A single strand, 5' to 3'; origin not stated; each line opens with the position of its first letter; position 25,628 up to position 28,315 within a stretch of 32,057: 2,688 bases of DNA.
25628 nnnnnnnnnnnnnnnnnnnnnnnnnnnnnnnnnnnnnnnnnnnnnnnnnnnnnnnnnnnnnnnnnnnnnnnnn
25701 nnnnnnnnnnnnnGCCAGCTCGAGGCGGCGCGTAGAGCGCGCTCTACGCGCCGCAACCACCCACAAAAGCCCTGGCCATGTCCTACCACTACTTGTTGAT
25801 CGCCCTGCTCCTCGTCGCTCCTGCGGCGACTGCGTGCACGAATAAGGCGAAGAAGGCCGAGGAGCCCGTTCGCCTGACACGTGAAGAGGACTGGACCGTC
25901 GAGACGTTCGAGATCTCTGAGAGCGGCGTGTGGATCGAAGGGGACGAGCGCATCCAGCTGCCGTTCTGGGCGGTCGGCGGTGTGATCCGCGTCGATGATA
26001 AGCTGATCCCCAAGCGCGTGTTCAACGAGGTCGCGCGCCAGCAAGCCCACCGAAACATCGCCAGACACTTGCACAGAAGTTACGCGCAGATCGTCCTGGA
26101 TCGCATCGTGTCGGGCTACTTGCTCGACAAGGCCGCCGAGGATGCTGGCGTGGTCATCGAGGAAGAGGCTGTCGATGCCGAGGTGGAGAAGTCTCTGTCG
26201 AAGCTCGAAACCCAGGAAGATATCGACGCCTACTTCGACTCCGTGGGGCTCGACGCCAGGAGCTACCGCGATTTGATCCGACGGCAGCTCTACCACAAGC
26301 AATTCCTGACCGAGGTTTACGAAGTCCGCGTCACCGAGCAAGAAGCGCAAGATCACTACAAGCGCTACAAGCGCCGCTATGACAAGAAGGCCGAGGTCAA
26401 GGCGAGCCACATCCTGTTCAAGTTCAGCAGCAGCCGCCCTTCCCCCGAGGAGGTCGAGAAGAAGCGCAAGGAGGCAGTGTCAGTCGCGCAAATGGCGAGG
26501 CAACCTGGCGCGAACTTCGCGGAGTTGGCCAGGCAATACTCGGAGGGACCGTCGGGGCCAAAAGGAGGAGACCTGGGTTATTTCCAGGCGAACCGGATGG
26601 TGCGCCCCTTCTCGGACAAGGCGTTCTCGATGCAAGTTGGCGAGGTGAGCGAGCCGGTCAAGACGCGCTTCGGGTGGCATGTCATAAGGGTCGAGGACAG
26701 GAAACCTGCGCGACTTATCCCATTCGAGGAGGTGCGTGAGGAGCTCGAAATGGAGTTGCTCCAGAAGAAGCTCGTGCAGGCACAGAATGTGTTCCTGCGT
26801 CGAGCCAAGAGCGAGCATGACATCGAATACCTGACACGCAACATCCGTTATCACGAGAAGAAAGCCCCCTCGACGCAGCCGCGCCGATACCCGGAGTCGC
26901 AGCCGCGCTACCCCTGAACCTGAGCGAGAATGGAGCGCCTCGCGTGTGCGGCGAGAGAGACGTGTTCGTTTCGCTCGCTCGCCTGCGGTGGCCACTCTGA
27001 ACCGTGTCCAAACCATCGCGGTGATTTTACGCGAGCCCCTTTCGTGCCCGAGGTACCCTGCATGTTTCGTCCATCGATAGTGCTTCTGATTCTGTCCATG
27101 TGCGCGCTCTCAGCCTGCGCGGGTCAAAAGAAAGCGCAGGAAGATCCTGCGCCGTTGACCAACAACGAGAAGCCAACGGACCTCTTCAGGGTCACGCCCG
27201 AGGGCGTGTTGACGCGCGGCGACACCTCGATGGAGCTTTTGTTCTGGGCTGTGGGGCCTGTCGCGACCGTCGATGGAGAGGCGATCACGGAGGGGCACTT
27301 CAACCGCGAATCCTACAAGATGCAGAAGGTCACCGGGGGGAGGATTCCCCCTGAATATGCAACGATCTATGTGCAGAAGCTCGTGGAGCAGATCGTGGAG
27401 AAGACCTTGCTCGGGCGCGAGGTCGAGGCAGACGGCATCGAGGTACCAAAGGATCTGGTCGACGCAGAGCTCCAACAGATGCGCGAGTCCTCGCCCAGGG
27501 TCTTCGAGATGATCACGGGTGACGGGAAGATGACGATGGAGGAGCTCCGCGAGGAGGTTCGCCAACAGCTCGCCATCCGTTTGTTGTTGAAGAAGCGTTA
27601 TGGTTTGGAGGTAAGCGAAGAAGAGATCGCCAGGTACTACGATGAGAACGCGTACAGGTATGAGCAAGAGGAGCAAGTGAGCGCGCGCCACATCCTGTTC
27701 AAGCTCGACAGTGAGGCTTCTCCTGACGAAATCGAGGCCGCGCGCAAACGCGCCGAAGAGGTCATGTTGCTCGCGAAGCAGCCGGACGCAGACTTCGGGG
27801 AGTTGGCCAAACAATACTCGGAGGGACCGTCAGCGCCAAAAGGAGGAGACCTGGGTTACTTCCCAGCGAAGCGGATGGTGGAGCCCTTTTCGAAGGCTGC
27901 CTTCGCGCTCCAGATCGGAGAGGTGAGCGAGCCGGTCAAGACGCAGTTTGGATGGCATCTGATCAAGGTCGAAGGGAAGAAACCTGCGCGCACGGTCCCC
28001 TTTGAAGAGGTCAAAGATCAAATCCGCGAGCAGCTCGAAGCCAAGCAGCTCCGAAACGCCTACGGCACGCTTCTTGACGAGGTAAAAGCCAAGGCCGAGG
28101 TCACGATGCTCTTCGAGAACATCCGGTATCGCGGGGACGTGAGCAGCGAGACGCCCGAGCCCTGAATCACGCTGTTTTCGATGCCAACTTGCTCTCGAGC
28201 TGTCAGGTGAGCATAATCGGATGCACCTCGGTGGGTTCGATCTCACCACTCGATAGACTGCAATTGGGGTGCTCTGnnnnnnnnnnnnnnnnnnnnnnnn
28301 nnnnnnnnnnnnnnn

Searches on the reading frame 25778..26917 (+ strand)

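Call 15: search_protein_families(library=pfam, proteins=[window:25778-26917:+], max_evalue=0.01)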
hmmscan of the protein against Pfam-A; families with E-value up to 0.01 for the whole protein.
window:25778-26917:+ (379 aa): 5 families
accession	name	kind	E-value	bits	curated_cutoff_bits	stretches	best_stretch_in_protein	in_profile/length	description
PF13616.12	Rotamase_3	-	4.4e-30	105.1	22.5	1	194-309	4-116/116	PPIC-type PPIASE domain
PF00639.27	Rotamase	-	1.2e-24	87.6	21.7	1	211-307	1-97/97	PPIC-type PPIASE domain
PF13145.12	Rotamase_2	-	4.8e-20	73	27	1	185-321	1-121/121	PPIC-type PPIASE domain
PF13624.11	SurA_N_3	-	1.7e-05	25.2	27.2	1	68-176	40-161/162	SurA-like N-terminal domain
PF13623.11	SurA_N_2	-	0.0013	19.1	28.5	1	72-138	46-121/145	SurA-like N-terminal domain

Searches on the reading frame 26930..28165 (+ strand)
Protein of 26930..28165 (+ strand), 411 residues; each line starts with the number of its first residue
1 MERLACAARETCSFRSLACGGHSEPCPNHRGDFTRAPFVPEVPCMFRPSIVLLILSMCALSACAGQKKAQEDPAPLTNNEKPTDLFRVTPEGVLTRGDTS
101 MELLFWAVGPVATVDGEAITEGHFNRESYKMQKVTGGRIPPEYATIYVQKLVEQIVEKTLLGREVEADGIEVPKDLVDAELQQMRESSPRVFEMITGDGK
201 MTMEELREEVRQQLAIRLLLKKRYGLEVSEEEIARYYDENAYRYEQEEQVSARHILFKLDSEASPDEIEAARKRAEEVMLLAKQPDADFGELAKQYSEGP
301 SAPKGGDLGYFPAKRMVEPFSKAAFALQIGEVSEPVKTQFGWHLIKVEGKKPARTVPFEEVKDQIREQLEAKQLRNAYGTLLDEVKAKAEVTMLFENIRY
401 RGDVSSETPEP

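Call 15: search_protein_families(library=pfam, proteins=[window:26930-28165:+], max_evalue=0.01)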
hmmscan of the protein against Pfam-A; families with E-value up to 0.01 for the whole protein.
window:26930-28165:+ (411 aa): 6 families
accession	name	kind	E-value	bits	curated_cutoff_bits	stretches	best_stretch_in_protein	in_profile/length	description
PF13616.12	Rotamase_3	-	5e-28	98.4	22.5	1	234-350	4-115/116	PPIC-type PPIASE domain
PF00639.27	Rotamase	-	1.1e-27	97.3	21.7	1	254-348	1-96/97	PPIC-type PPIASE domain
PF13145.12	Rotamase_2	-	1.8e-21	77.6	27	1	228-363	1-121/121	PPIC-type PPIASE domain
PF13624.11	SurA_N_3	-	1.9e-09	38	27.2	1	110-217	40-159/162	SurA-like N-terminal domain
PF13623.11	SurA_N_2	-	8.4e-08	32.6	28.5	1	110-193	42-130/145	SurA-like N-terminal domain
PF09312.16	SurA_N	-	0.007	17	30.8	0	111-216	5-114/118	SurA N-terminal domain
